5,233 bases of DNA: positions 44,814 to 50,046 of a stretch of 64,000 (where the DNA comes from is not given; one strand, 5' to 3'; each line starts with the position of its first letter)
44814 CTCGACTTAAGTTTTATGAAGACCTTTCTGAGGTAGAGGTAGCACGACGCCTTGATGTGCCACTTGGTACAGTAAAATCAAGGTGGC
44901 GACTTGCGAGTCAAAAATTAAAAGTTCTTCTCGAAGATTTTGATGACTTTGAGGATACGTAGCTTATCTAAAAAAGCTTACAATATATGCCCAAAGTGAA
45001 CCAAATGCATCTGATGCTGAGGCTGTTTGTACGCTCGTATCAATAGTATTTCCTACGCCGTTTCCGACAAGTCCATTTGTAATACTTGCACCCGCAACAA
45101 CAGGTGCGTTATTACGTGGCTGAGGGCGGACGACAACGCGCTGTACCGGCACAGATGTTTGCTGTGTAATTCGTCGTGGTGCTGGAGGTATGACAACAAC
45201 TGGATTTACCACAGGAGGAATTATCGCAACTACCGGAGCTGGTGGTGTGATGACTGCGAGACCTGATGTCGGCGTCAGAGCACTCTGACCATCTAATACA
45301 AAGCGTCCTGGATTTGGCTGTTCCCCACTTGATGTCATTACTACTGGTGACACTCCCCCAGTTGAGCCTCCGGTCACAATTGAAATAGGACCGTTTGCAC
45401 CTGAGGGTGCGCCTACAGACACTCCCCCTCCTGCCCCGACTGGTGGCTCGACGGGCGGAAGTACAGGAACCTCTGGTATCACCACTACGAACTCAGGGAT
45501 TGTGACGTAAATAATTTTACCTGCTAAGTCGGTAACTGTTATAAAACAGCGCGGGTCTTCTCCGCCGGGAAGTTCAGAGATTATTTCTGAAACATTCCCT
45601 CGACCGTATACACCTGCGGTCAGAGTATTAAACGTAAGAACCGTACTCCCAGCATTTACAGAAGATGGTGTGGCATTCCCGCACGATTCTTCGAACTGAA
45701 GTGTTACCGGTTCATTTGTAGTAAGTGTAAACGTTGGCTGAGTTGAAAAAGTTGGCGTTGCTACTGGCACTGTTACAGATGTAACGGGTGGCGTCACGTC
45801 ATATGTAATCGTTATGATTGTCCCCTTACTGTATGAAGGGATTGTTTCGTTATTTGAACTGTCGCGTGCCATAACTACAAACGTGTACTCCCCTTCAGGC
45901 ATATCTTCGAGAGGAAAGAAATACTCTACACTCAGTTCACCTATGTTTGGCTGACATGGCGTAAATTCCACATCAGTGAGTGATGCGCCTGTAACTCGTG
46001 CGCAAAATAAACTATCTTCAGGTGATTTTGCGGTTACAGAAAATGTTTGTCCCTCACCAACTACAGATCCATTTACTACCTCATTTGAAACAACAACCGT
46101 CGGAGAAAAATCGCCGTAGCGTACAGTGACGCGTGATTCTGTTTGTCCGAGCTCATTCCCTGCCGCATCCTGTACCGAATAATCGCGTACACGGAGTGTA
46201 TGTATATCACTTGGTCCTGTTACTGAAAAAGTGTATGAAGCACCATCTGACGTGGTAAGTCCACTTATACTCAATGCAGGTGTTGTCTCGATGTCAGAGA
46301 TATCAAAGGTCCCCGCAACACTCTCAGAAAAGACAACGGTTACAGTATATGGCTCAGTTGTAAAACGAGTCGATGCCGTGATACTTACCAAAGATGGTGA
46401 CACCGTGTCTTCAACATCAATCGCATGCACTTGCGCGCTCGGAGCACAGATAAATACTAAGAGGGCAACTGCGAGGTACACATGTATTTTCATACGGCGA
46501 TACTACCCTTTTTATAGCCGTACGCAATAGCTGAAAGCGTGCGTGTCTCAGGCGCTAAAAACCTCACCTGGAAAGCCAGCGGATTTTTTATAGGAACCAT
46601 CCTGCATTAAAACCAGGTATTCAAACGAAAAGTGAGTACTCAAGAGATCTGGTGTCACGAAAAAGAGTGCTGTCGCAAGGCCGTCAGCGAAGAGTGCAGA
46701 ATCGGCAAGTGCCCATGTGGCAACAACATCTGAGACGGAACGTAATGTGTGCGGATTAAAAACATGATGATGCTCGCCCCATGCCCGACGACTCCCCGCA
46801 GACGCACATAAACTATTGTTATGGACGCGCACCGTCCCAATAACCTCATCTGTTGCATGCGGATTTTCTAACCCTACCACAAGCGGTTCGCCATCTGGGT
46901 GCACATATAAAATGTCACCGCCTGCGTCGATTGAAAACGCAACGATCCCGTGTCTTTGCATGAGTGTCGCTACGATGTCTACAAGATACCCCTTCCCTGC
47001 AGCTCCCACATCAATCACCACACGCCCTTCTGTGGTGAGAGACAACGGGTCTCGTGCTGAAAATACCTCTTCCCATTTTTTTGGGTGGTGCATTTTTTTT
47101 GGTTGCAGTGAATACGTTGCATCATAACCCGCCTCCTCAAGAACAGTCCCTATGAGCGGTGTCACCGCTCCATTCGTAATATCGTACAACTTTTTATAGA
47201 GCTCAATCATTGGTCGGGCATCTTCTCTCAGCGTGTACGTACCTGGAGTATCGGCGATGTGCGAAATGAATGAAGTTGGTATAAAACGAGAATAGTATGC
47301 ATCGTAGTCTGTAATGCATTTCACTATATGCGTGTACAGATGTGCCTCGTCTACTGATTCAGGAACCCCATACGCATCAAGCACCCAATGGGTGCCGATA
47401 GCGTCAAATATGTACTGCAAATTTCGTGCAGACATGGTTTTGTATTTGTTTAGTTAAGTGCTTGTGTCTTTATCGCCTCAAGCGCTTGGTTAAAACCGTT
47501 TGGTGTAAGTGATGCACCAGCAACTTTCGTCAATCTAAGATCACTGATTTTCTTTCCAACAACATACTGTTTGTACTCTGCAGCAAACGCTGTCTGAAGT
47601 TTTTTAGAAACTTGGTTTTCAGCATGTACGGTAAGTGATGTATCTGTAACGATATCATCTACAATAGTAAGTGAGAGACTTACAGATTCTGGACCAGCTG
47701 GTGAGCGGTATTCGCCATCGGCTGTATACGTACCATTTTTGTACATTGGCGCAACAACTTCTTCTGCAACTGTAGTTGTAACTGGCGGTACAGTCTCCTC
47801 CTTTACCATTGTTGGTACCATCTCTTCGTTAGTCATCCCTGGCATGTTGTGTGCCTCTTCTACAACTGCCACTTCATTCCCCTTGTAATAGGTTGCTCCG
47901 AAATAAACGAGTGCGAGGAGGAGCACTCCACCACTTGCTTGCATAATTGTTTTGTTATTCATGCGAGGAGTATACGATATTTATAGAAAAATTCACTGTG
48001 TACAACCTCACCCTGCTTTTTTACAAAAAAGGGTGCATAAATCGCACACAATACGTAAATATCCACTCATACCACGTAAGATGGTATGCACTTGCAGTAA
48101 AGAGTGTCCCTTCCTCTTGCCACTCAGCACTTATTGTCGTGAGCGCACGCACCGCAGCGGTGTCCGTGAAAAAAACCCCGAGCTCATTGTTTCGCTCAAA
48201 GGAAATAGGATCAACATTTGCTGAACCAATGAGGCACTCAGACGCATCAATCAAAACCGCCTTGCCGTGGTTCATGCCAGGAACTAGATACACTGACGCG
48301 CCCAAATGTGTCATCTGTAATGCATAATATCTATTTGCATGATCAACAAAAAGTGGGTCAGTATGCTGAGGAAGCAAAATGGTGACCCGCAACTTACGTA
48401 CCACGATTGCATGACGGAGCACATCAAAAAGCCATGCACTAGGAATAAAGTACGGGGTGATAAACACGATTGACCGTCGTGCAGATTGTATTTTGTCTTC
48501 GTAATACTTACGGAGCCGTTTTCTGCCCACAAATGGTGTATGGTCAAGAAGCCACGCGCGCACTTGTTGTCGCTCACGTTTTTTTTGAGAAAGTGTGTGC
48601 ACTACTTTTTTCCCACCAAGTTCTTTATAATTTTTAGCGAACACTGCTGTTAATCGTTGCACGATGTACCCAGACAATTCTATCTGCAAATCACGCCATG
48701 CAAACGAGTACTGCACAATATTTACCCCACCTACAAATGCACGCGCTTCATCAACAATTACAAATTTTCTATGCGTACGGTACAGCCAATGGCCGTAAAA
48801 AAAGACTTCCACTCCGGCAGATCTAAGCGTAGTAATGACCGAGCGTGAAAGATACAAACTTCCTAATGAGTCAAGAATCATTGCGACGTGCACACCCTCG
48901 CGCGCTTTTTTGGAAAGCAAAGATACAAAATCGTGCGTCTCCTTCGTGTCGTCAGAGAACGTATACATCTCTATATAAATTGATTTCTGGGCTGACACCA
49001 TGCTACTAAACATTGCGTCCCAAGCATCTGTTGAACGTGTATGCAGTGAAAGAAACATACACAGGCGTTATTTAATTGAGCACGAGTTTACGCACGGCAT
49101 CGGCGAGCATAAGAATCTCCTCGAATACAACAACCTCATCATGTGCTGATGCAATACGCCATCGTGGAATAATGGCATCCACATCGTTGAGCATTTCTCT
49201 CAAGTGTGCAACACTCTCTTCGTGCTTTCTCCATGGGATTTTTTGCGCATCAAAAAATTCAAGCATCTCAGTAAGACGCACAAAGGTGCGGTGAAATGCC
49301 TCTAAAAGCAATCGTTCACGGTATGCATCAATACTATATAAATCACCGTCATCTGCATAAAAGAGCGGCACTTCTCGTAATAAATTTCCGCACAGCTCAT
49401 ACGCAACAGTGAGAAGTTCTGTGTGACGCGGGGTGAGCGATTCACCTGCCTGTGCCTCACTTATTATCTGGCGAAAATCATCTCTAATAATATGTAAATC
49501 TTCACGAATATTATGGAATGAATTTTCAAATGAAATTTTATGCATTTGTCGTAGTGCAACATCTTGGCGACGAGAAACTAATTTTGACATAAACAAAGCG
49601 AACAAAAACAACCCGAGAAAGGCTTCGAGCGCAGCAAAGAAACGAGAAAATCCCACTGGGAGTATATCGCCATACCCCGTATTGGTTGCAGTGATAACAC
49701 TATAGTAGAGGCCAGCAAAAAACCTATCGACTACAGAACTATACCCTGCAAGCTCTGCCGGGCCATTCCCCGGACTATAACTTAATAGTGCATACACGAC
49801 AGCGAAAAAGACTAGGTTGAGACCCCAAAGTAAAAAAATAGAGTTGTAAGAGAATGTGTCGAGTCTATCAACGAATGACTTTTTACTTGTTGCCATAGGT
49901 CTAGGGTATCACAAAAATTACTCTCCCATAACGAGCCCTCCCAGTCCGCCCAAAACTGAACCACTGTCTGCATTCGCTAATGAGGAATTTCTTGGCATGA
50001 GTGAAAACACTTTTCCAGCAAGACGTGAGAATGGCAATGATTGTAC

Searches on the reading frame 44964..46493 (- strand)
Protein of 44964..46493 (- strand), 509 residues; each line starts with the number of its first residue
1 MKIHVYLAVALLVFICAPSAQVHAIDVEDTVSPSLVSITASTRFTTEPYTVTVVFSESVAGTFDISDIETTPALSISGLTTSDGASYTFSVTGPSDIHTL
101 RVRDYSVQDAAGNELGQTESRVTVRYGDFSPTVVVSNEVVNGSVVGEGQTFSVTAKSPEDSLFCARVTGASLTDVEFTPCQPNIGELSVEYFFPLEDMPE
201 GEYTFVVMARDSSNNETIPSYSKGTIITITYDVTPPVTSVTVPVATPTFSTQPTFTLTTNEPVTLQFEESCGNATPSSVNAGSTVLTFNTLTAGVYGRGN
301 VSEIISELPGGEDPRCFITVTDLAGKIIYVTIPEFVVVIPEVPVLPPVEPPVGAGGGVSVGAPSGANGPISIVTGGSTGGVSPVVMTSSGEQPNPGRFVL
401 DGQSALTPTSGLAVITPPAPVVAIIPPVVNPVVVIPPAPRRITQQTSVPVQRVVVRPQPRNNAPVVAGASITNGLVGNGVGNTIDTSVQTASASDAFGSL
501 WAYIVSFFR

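Call 55: search_protein_families(library=pfam, proteins=[window:44964-46493:-], max_evalue=0.001)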
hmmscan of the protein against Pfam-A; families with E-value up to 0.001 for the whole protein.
window:44964-46493:- (509 aa): 2 families
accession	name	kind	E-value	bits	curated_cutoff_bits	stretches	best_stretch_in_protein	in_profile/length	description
PF19078.6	Big_12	-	1e-06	29.3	27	1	29-123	1-99/102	Bacterial Ig-like domain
PF13750.12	Big_3_3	-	0.00027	21.1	27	1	190-240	4-50/157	Bacterial Ig-like domain (group 3)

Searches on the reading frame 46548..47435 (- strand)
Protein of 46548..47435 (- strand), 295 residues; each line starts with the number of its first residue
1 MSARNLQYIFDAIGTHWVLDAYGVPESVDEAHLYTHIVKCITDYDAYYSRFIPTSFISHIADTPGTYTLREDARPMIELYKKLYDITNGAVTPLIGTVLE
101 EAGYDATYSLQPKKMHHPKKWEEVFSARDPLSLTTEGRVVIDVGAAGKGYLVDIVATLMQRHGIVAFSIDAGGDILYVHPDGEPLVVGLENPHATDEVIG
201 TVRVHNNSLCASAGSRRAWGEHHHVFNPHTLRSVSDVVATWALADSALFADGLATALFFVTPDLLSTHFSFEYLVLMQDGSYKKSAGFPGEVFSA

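Call 56: search_protein_families(library=pfam, proteins=[window:46548-47435:-], max_evalue=0.001)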
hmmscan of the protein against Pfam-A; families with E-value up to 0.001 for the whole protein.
window:46548-47435:- (295 aa): 1 family
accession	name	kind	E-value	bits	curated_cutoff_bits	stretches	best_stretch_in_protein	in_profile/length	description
PF02424.20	ApbE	-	2.1e-36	126.2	25.6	1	14-263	2-249/266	ApbE family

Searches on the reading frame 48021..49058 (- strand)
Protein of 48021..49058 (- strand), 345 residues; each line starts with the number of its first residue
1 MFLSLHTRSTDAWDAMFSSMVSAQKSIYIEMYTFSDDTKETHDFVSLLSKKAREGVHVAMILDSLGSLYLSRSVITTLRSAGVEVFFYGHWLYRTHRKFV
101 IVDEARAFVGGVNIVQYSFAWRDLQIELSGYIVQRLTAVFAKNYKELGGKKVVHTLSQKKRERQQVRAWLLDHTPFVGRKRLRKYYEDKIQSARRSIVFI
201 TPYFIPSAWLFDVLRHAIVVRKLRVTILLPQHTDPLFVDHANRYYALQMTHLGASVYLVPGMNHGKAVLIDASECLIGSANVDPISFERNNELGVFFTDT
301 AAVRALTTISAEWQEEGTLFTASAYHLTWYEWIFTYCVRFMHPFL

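Call 56: search_protein_families(library=pfam, proteins=[window:48021-49058:-], max_evalue=0.001)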
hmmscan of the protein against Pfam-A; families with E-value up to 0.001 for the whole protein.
window:48021-49058:- (345 aa): 2 families
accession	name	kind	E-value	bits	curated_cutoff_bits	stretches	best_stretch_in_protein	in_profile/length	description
PF13091.12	PLDc_2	-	4.5e-35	120.8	27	2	188-308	3-126/132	PLD-like domain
PF00614.28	PLDc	-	6.2e-12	45.4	21.9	1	93-114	3-24/28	Phospholipase D Active site motif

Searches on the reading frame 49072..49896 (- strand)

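Call 56: search_protein_families(library=pfam, proteins=[window:49072-49896:-], max_evalue=0.001)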
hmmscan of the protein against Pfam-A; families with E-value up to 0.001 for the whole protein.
window:49072-49896:- (274 aa): 2 families
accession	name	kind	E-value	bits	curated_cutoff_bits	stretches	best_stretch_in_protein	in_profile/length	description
PF07885.22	Ion_trans_2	-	5.9e-11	42.5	22.5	1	38-108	16-75/79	Ion channel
PF00520.37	Ion_trans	-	0.00018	21.3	25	1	20-104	132-227/241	Ion transport protein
